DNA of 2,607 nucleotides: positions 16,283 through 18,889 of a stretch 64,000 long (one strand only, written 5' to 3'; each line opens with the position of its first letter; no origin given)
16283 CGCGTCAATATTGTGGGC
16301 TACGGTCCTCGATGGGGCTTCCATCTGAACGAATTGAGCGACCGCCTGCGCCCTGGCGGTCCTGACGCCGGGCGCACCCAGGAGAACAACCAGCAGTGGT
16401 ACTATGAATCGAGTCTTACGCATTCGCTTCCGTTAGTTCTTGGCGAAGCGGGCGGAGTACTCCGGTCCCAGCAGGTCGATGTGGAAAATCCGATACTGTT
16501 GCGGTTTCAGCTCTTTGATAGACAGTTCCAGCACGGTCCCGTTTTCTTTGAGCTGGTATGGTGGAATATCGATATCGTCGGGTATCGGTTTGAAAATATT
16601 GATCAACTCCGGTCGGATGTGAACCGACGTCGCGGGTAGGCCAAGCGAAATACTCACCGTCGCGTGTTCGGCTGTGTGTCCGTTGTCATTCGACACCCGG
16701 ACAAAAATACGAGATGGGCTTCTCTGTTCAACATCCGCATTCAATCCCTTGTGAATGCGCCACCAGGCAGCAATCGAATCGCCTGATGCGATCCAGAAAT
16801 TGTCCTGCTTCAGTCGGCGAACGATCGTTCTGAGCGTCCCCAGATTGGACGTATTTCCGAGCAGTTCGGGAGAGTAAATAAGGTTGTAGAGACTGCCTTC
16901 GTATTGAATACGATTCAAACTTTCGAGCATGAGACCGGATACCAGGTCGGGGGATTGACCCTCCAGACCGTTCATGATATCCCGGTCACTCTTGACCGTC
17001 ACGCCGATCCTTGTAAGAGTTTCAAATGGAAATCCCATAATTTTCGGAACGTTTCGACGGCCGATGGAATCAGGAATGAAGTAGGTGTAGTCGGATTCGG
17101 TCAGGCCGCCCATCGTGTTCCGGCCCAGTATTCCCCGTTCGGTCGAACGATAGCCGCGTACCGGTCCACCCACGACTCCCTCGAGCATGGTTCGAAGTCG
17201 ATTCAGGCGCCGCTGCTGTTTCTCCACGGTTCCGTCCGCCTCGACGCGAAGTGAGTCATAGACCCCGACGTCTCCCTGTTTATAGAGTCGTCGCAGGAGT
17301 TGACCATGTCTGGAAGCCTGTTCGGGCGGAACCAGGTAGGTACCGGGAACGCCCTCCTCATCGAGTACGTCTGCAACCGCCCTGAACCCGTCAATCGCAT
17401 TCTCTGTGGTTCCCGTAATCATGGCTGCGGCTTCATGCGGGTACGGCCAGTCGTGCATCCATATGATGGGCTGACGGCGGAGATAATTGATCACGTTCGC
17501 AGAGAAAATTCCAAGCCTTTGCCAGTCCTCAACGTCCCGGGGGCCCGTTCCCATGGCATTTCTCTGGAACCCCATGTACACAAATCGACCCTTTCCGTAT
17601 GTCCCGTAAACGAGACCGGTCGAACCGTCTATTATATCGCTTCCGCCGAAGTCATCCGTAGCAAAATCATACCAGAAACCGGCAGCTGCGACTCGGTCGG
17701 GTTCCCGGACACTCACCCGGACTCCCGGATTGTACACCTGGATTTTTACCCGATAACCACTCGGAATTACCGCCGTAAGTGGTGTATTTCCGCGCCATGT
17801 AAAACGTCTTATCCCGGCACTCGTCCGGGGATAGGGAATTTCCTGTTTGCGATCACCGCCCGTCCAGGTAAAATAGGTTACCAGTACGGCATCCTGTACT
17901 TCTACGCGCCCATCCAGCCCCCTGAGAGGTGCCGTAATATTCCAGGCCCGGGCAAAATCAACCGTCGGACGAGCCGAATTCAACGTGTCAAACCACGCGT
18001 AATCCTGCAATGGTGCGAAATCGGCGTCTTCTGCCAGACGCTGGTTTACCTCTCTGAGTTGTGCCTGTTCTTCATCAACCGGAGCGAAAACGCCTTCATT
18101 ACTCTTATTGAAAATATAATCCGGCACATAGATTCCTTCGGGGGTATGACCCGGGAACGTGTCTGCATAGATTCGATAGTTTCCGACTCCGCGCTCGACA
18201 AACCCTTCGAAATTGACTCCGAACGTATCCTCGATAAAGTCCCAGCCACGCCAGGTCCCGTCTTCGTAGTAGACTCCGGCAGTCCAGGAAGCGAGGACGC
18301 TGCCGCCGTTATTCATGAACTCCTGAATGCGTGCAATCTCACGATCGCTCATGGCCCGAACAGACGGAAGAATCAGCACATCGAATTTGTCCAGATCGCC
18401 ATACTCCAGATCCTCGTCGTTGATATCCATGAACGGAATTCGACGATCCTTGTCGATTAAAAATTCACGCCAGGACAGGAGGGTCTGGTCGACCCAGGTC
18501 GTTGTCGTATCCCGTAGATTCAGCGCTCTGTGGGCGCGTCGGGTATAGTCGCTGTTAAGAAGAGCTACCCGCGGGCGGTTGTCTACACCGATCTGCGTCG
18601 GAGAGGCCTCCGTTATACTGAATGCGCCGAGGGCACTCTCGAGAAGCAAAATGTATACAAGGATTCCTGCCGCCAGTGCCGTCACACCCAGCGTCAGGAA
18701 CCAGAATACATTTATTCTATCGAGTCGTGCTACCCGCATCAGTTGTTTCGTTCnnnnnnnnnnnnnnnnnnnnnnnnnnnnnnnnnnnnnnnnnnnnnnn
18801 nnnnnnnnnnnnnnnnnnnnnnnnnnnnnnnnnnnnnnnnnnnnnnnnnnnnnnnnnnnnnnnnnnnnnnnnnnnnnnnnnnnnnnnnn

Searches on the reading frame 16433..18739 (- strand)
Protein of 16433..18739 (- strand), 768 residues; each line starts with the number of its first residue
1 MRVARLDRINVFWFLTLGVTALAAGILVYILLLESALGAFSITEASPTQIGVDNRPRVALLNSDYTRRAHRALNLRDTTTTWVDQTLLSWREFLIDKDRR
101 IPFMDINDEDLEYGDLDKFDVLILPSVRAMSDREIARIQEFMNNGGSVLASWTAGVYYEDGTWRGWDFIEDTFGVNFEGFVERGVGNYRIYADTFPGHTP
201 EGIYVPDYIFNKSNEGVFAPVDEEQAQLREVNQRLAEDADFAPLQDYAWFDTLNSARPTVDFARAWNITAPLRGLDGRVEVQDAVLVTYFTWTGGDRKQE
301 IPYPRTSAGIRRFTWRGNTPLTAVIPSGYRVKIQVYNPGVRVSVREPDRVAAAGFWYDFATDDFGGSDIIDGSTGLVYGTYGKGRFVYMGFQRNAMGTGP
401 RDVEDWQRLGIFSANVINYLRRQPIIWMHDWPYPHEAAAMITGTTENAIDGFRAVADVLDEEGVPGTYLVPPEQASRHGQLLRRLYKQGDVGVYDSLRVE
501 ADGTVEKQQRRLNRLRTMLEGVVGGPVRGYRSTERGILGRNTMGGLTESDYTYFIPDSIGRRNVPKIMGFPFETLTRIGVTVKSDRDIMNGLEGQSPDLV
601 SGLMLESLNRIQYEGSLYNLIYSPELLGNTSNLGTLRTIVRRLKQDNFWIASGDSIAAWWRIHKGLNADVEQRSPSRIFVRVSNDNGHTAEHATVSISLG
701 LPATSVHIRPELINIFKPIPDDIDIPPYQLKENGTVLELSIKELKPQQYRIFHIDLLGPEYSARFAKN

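Call 5: search_protein_families(library=pfam, proteins=[window:16433-18739:-], max_evalue=0.1)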
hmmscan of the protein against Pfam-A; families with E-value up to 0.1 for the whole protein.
window:16433-18739:- (768 aa): 2 families
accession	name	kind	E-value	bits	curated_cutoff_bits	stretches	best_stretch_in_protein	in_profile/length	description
PF08532.16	Glyco_hydro_42M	-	4e-05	23.6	25.8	1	114-161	53-100/207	Beta-galactosidase trimerisation domain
PF09822.16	ABC_transp_aux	-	0.00044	20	34.7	1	91-150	32-78/288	ABC-type uncharacterized transport system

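Call 6: search_protein_families(library=ncbifam, proteins=[window:16433-18739:-], max_evalue=0.1)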
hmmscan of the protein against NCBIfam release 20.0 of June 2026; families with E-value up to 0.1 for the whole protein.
window:16433-18739:- (768 aa): 1 family
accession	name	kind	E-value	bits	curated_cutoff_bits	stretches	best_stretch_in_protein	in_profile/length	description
TIGR03006.1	pepcterm_polyde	equivalog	0.00085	18.5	276.2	1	453-541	37-127/272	XrtA system polysaccharide deacetylase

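Call 70: find_homologous_proteins(query=window:16436-18739:-)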
Query window:16436-18739:- (768 aa): 100 proteins with E <= 0.001 among 8000 candidates.
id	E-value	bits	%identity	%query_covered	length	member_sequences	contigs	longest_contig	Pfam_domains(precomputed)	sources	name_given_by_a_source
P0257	0.0e+0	1355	76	100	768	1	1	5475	-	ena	-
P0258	0.0e+0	1344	77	98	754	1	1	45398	PF08532.17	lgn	-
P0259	0.0e+0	1176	67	100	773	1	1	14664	PF08532.17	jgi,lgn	jgi:hypothetical protein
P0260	0.0e+0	1168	65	100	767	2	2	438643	-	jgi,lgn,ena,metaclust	metaclust:\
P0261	0.0e+0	1158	65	99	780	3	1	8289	PF08532.17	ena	-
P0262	0.0e+0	1155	66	99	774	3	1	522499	PF08532.17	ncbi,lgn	ncbi:MAG: hypothetical protein RIE53_07865 [Rhodothermales bacterium]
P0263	0.0e+0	1142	65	99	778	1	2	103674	-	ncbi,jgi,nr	ncbi:hypothetical protein HQ496_02640 [bacterium]|nr:hypothetical protein [bacterium]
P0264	0.0e+0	1140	65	99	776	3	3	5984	-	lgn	-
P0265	0.0e+0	1137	65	100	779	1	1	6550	-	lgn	-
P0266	0.0e+0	1128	64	99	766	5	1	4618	-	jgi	-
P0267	0.0e+0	1125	64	99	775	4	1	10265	-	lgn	-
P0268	0.0e+0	1124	64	99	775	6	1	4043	-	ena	-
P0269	0.0e+0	1122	65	99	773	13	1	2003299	-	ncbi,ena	-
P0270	0.0e+0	1120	65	99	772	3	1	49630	-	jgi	-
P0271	0.0e+0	1113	63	99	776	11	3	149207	-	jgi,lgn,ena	-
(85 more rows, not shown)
